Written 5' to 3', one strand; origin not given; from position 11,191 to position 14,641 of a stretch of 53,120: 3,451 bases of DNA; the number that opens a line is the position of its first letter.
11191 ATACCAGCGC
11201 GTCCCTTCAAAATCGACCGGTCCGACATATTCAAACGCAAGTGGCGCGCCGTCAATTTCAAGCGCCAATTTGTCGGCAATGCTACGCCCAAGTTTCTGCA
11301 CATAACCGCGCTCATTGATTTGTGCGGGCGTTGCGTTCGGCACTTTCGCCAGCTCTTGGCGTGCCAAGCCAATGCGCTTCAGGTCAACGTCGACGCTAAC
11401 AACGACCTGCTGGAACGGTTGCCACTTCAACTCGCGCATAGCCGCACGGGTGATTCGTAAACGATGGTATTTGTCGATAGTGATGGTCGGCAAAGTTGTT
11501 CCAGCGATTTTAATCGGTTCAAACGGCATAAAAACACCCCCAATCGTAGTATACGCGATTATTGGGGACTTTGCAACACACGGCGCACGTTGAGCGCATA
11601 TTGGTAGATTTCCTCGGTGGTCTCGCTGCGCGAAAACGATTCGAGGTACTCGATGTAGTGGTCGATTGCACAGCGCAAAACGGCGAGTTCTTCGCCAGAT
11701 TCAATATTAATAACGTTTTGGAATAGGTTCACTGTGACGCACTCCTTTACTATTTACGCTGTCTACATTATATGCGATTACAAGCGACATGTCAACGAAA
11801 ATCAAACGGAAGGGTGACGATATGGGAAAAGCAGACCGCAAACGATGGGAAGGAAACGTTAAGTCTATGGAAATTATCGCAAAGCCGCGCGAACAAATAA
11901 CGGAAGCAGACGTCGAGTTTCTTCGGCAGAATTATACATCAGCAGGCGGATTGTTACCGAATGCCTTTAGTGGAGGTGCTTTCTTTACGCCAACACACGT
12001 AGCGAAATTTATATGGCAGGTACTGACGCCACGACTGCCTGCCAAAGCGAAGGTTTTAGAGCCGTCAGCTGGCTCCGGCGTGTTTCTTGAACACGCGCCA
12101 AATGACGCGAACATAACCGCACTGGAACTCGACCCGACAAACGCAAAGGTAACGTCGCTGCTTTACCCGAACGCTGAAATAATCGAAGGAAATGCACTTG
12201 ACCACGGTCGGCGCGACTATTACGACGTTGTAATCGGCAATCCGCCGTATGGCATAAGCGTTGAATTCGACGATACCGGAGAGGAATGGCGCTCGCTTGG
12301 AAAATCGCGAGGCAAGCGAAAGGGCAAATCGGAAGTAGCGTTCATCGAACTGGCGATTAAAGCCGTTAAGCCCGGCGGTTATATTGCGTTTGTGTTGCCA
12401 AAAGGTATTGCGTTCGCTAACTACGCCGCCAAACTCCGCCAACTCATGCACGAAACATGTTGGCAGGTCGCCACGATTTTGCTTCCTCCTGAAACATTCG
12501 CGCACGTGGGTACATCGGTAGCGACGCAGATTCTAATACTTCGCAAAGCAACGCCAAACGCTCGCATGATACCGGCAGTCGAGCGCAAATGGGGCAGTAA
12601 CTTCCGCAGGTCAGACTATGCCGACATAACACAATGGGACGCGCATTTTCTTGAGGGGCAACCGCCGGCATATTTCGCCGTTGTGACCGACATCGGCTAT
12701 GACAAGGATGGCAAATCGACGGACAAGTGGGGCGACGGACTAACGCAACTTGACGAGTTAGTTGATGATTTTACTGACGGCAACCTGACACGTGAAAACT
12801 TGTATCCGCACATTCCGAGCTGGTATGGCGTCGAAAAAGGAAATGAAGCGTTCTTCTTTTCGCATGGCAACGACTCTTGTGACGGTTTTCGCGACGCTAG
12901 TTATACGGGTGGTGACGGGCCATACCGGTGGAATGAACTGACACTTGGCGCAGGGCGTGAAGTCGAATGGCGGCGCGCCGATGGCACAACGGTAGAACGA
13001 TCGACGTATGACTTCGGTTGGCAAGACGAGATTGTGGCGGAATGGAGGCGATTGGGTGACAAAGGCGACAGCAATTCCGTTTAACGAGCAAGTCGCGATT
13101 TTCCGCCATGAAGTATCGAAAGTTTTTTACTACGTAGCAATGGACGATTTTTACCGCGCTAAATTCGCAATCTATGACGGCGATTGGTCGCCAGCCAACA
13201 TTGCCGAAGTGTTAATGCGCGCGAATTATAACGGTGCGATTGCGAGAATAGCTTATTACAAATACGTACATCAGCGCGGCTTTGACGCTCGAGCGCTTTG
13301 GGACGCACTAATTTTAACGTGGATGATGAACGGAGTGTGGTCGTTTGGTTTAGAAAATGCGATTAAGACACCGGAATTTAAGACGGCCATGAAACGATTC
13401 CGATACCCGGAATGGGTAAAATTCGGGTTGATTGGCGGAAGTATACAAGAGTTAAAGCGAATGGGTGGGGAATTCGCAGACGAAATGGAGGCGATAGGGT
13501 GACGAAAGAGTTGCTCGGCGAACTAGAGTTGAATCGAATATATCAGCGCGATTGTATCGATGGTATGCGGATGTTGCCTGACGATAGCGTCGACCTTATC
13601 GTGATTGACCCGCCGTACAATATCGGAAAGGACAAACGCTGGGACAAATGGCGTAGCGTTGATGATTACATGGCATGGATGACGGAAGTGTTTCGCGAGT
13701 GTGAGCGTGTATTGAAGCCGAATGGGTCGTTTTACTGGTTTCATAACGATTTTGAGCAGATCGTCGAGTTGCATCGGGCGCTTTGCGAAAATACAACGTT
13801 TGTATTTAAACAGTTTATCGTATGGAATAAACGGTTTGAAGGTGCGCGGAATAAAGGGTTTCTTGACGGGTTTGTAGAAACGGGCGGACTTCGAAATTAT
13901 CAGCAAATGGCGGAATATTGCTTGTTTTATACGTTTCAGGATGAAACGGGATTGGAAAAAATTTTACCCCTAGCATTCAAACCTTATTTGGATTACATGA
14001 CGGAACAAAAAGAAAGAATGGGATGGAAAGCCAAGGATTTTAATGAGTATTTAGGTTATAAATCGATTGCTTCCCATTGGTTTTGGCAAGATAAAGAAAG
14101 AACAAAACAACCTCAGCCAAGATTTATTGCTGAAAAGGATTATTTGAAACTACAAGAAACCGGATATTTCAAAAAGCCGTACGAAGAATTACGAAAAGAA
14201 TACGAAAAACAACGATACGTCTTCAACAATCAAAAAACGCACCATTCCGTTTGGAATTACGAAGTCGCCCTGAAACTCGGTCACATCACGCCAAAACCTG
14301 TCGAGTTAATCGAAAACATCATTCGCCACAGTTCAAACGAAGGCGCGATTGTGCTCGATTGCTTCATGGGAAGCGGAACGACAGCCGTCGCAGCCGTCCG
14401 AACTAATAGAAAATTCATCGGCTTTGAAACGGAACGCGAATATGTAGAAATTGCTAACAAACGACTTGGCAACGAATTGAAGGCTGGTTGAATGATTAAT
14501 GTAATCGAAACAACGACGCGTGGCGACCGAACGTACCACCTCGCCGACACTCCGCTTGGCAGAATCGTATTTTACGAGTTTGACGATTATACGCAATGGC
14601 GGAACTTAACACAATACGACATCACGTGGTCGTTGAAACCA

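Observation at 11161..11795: Antisense two-gene cassette driven by a perfect consensus sigma-A promoter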

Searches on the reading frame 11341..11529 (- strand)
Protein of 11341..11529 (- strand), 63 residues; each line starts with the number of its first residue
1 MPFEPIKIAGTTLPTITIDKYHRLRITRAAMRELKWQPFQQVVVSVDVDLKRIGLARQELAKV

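Call 85: search_solved_structures(query=A3, max_evalue=10, show_alignments=3)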
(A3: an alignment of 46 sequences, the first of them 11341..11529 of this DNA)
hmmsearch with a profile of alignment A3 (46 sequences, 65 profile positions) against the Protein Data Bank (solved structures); distinct sequences matched with E-value up to 10: 3.
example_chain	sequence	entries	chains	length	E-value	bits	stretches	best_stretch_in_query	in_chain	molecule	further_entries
9ub7_D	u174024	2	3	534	0.52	13.5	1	14-31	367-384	GPI transamidase component GPI17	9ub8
5b23_A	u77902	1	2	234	1.2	12.3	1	40-62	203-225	Uncharacterized protein Sortase B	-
9e9c_q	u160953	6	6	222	1.7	11.8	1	9-37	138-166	Large ribosomal subunit protein mL64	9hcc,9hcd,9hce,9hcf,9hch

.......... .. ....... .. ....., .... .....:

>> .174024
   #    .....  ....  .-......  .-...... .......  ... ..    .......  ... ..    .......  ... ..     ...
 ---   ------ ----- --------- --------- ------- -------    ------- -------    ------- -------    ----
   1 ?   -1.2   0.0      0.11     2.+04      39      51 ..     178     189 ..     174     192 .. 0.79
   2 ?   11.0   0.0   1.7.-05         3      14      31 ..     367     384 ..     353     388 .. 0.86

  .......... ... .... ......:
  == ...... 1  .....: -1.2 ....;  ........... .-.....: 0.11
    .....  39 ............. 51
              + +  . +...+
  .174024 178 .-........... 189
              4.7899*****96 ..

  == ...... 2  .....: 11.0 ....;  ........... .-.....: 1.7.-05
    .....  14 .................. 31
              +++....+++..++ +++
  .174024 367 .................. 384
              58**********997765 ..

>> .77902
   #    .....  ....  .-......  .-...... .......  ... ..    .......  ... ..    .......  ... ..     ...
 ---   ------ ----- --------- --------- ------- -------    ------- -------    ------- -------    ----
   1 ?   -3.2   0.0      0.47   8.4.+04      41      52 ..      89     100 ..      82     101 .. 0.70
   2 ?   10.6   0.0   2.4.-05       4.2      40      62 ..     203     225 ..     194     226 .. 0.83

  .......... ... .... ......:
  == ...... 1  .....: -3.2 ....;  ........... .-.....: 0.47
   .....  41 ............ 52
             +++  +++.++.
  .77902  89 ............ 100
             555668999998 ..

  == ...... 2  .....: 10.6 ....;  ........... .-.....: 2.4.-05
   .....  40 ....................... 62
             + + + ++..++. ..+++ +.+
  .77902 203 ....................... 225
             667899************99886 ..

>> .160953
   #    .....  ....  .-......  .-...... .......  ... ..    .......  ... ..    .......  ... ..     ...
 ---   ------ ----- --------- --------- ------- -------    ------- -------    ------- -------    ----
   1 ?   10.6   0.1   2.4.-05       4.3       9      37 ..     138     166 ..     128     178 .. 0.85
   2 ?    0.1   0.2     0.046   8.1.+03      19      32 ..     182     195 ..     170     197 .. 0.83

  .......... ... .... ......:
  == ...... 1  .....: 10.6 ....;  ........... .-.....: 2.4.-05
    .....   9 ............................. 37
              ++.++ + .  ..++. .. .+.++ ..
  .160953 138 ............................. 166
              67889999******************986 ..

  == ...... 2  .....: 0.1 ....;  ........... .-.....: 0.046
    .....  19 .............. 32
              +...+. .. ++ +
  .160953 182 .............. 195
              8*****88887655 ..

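Call 91: predict_structure(alignment_id=A3)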
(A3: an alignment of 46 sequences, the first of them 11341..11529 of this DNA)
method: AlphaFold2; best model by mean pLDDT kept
length: 63 residues; sequences in the alignment: 46
mean_pLDDT: 79.2   pTM: 0.52
mean pLDDT of the five models: 79.2, 78.0, 73.7, 69.7, 67.7
residues with pLDDT >= 90: 1; 70-90: 45; 50-70: 17; < 50: 0
segments of 3 or more residues with pLDDT < 50: none
pLDDT, mean of each block of 10 residues (from residue 1): 63 81 88 87 87 77 52
secondary structure, 60 per line:
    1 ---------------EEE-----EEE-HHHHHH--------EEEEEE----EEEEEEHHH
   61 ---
elements in order: E16-18 E24-26 H28-33 E42-47 E52-57

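Call 93: fold_search(model_id=the predicted structure, library=pdb)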
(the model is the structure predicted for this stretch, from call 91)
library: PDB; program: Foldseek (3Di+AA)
matches with E <= 10: 46; with E <= 0.001: 0
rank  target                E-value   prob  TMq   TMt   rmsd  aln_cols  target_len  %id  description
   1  5itm_A                2.3e-01  0.93  0.46  0.56   2.9        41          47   10  The structure of truncated histone-like protein (released 2017-01-25)
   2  5itm_E                2.4e-01  0.95  0.48  0.61   2.8        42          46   10  The structure of truncated histone-like protein (released 2017-01-25)
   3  5itm_F                2.8e-01  0.89  0.45  0.56   3.1        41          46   10  The structure of truncated histone-like protein (released 2017-01-25)
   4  2w1t_A                3.0e-01  0.94  0.51  0.21   4.4        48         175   23  Crystal Structure of B. subtilis SpoVT (released 2008-11-18)
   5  2w1t_B                5.0e-01  0.93  0.53  0.22   2.6        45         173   22  Crystal Structure of B. subtilis SpoVT (released 2008-11-18)
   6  1yfb_A                1.1e+00  0.60  0.49  0.57   4.7        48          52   21  The solution structure of the N-domain of the transcription factor abrB (released 2005-04-12)
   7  5itj_A                1.1e+00  0.63  0.46  0.57   2.9        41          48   10  The structure of histone-like protein (released 2017-01-25)
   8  2ro5_MODEL_1_A        1.8e+00  0.38  0.50  0.56   7.7        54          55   22  RDC-refined solution structure of the N-terminal DNA recognition domain of the Bacillus subtilis transition-st (released 2008-11-11)
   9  2fy9_MODEL_1_A        2.5e+00  0.35  0.49  0.55   3.1        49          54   18  Solution Structure of the N-Terminal DNA Recognition Domain of the Bacillus Subtilis Transcription-State Regul (released 2006-05-23)
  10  3o27_B                2.5e+00  0.20  0.45  0.48   4.3        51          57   14  The crystal structure of C68 from the hybrid virus-plasmid pSSVx (released 2011-01-19)
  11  9a4b_A                2.7e+00  0.35  0.50  0.35   8.3        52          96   19  Integrative model of ABRB-ATPE by crosslinking MS and deep learning (released 2024-09-18)
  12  1x0g_B                2.8e+00  0.07  0.26  0.20  12.6        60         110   12  Crystal Structure of IscA with the [2Fe-2S] cluster (released 2006-06-06)
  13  2mru_MODEL_1_A        3.0e+00  0.25  0.46  0.55   3.5        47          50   15  Structure of truncated EcMazE-DNA complex (released 2015-02-04)
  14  2mrn_MODEL_1_A        3.0e+00  0.15  0.42  0.40  10.5        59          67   12  Structure of truncated EcMazE (released 2015-02-04)
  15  1z0r_MODEL_1_A        3.4e+00  0.30  0.51  0.59   3.8        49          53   18  Solution Structure of the N-terminal DNA Recognition Domain of the Bacillus subtilis Transcription-State Regul (released 2005-03-15)
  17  2k1n_MODEL_1_A        4.2e+00  0.25  0.53  0.59   5.7        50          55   20  DNA bound structure of the N-terminal domain of AbrB (released 2008-11-11)
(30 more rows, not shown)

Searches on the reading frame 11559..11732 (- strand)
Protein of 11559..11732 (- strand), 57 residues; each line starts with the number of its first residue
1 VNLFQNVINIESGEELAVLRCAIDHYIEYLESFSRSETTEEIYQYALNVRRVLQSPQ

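Call 7: search_protein_families(library=pfam, proteins=[window:11559-11732:-], max_evalue=1)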
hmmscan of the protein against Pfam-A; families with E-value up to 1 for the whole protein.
window:11559-11732:- (57 aa): 0 families

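Call 8: search_protein_families(library=phrogs, proteins=[window:11559-11732:-], max_evalue=1)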
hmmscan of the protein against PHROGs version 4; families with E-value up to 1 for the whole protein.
window:11559-11732:- (57 aa): 1 family
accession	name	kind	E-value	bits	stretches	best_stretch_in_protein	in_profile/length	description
phrog_29990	-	unknown function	0.12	13.3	1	9-56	12-59/108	-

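Call 11: search_protein_families(library=padloc, proteins=[window:11559-11732:-], max_evalue=1)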
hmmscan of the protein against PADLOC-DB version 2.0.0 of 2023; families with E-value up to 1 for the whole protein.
window:11559-11732:- (57 aa): 0 families

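Call 12: search_protein_families(library=ncbifam, proteins=[window:11559-11732:-], max_evalue=1)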
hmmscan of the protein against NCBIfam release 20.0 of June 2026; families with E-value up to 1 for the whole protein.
window:11559-11732:- (57 aa): 0 families

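Call 45: find_homologous_proteins(query=window:11559-11732:-, max_evalue=0.01)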
Query window:11559-11732:- (57 aa): 6 proteins with E <= 0.01 among 6 candidates.
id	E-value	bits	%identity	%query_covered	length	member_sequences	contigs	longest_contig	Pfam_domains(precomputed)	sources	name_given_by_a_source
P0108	6.1e-27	109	93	100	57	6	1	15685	-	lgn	-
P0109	1.6e-26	107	95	100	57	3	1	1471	-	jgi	jgi:hypothetical protein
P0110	2.1e-25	104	91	100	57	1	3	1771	-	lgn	-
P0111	2.3e-23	97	96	91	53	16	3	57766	-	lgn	-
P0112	2.9e-19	85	88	88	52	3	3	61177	-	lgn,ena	-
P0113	6.2e-19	84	88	88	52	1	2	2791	-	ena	-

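Call 88: find_encoding_contigs(protein=P0112, flank=5000, max_places=3)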
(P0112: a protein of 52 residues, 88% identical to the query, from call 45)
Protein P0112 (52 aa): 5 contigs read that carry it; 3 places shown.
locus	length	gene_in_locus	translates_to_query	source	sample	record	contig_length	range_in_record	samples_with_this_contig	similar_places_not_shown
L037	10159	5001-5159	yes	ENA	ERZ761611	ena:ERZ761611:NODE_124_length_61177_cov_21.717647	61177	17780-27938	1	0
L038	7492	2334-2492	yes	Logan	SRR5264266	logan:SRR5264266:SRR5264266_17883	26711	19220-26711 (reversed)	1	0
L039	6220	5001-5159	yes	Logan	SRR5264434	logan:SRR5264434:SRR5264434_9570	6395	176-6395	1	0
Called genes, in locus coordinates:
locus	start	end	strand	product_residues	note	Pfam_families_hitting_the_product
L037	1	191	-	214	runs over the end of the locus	PF08281:Sigma70_r4_2, PF04545:Sigma70_r4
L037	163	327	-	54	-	-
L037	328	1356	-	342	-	PF13847:Methyltransf_31 (faint), PF01555:N6_N4_Mtase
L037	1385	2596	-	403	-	PF01170:UPF0020 (faint), PF01555:N6_N4_Mtase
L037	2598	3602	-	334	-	PF01555:N6_N4_Mtase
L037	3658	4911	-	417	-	PF02384:N6_Mtase, PF07669:Eco57I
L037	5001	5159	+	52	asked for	-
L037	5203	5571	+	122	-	-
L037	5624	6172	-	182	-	PF13238:AAA_18, PF21448:DNMK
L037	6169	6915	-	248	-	-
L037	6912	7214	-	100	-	-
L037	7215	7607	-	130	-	PF06725:3D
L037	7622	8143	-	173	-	PF00692:dUTPase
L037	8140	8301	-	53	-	-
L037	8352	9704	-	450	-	PF02867:Ribonuc_red_lgC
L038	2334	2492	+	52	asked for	-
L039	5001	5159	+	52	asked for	-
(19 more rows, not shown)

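Call 89: find_encoding_contigs(protein=P0111, flank=5000, max_places=2)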
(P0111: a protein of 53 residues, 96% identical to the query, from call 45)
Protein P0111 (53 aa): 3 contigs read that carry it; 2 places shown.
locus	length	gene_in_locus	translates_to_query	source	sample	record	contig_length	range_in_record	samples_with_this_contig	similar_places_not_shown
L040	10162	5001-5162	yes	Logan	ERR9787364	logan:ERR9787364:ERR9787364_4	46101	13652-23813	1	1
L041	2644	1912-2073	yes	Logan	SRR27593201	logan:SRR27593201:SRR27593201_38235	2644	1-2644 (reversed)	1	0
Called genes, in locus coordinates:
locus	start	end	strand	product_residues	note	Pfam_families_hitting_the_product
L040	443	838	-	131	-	PF13022:HTH_Tnp_1_2, PF13384:HTH_23 (weak), PF13518:HTH_28 (faint)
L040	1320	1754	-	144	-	PF13730:HTH_36 (weak)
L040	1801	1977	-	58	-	-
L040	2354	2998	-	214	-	PF08281:Sigma70_r4_2 (weak), PF04545:Sigma70_r4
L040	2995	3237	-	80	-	-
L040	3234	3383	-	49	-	-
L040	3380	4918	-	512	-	PF13708:DUF4942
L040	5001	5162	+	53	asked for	-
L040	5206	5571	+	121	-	-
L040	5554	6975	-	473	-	PF00145:DNA_methylase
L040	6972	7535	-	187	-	PF13238:AAA_18, PF21448:DNMK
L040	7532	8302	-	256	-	-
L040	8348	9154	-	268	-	PF00303:Thymidylat_synt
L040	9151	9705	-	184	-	PF00692:dUTPase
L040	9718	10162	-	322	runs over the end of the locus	PF00268:Ribonuc_red_sm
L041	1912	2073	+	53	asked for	-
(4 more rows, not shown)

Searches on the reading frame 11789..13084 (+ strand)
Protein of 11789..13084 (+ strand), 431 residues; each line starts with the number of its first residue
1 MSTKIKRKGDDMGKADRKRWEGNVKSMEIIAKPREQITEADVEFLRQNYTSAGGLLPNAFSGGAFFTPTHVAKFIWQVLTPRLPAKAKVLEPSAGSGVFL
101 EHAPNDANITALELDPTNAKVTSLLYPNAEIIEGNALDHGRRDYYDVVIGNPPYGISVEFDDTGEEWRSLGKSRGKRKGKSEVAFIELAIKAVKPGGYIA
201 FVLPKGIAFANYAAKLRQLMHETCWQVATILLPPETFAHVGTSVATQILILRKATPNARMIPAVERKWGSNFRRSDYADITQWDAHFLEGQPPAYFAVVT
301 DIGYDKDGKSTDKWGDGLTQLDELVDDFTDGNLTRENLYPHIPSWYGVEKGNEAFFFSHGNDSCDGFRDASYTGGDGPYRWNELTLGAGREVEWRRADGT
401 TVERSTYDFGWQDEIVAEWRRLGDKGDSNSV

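Call 7: search_protein_families(library=pfam, proteins=[window:11789-13084:+], max_evalue=1)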
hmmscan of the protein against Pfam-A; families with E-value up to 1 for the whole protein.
window:11789-13084:+ (431 aa): 4 families
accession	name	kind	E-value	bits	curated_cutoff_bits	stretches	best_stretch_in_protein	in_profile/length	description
PF02384.22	N6_Mtase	-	6e-21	75.5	20.4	1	59-257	22-236/311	N-6 DNA Methylase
PF07669.17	Eco57I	-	1.8e-12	48.1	25.3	1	135-222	69-155/171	Eco57I restriction-modification methylase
PF05175.20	MTS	-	0.017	15.2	23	1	106-155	62-109/170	Methyltransferase small domain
PF01170.24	UPF0020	-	0.052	13.7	22.3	1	140-160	116-137/197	RMKL-like, methyltransferase domain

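Call 8: search_protein_families(library=phrogs, proteins=[window:11789-13084:+], max_evalue=1)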
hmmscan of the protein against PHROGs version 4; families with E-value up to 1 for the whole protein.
window:11789-13084:+ (431 aa): 25 families
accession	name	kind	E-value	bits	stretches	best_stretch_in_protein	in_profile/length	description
phrog_3820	-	other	2.5e-45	155.5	1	19-275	8-246/255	DNA methyltransferase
phrog_1685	-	unknown function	4e-39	134.8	1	15-266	43-293/2278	-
phrog_11801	-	other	9.3e-36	123.5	1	11-265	87-344/2269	DNA methyltransferase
phrog_9133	-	unknown function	1.9e-35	123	1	63-257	735-908/1259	-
phrog_10089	-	moron, auxiliary metabolic gene and host takeover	7.7e-27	93.5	1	64-268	1665-1863/4647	DarB-like antirestriction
phrog_2713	-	unknown function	2.6e-24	87.1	1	61-257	190-401/520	-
phrog_29705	-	unknown function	9.8e-16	58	1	15-256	43-277/780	-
phrog_24008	-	DNA, RNA and nucleotide metabolism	4.2e-14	52.4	1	61-254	71-250/1006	helicase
phrog_10691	-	unknown function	1.2e-13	49.4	1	88-257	2381-2530/3925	-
phrog_6380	-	other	2.8e-12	47.3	1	109-256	65-233/382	DNA methyltransferase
phrog_5172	-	unknown function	2.7e-11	43.8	1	64-155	22-104/377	-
phrog_5143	-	unknown function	1.2e-09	36.8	1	88-256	1824-1972/2204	-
phrog_799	-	other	1.4e-07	32.1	1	66-160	216-299/458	DNA methyltransferase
phrog_6263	-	other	2.7e-07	30.6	1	52-155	382-482/548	DNA methyltransferase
phrog_1600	-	other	3.8e-07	30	1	63-222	28-203/489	DNA methyltransferase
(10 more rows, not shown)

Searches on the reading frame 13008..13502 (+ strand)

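Call 7: search_protein_families(library=pfam, proteins=[window:13008-13502:+], max_evalue=1)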
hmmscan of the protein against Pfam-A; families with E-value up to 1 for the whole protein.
window:13008-13502:+ (164 aa): 1 family
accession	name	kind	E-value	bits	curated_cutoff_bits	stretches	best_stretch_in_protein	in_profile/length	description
PF05464.17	Phi-29_GP4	-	0.058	13.9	27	1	46-137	30-122/126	Phi-29-like late genes activator (early protein GP4)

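Call 8: search_protein_families(library=phrogs, proteins=[window:13008-13502:+], max_evalue=1)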
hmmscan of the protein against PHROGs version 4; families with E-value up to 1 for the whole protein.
window:13008-13502:+ (164 aa): 1 family
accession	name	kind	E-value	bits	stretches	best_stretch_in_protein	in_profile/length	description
phrog_5940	-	tail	0.26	12.2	1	42-68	6-32/92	tail assembly chaperone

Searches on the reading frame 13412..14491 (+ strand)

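Call 7: search_protein_families(library=pfam, proteins=[window:13412-14491:+], max_evalue=1)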
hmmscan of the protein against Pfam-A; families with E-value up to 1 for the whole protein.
window:13412-14491:+ (359 aa): 8 families
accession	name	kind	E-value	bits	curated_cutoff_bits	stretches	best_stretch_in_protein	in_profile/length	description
PF01555.25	N6_N4_Mtase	-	7.3e-52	176.9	26.7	1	60-350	1-221/221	DNA methylase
PF13847.12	Methyltransf_31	-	1.1e-05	25.7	27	2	44-131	59-129/145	Methyltransferase domain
PF03602.21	Cons_hypoth95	-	0.00025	21.2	24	1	302-350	34-82/182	Conserved hypothetical protein 95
PF13649.12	Methyltransf_25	-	0.00051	21.1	27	1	314-352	1-41/97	Methyltransferase domain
PF08241.18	Methyltransf_11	-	0.0011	20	21.2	1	91-108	77-94/95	Methyltransferase domain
PF01170.24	UPF0020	-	0.031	14.4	22.3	1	53-96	113-158/197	RMKL-like, methyltransferase domain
PF05175.20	MTS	-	0.055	13.5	23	1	42-128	84-157/170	Methyltransferase small domain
PF14681.12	UPRTase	-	0.21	11.5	27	1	291-331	102-142/206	Uracil phosphoribosyltransferase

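Call 8: search_protein_families(library=phrogs, proteins=[window:13412-14491:+], max_evalue=1)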
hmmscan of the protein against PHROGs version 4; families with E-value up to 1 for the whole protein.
window:13412-14491:+ (359 aa): 20 families
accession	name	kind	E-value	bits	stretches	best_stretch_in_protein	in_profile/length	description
phrog_67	-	other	3e-76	259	1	39-355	122-346/743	DNA methyltransferase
phrog_498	-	other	6.8e-38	131.6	1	53-353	216-421/633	DNA methyltransferase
phrog_6025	-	other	6.6e-22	79.1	1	42-141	13-111/192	DNA methyltransferase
phrog_18293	-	other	6.6e-21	75.5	1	265-353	19-108/119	methyltransferase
phrog_3008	-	other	6.9e-21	75.6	1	286-356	145-215/244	DNA methyltransferase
phrog_6952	-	other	2.5e-18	67.6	1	253-352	72-175/181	DNA methyltransferase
phrog_8769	-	other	1.1e-13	51.8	1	309-352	10-53/71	methyltransferase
phrog_23148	-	unknown function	2.8e-12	48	1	264-353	63-147/165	-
phrog_23085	-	unknown function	4.3e-12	46.9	1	276-352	24-105/138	-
phrog_12862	-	unknown function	3e-10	41.2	1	41-110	3-64/149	-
phrog_16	-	DNA, RNA and nucleotide metabolism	2.3e-09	37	1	187-349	792-906/986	DNA helicase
phrog_12517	-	unknown function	2.9e-05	24.4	1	268-351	64-146/316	-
phrog_18146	-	other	7.7e-05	22.8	1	297-340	55-99/452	DNA methyltransferase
phrog_11619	-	other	9e-05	23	1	54-108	81-135/186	DNA methyltransferase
phrog_23224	-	other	0.00023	21.6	1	34-77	61-104/305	DNA methyltransferase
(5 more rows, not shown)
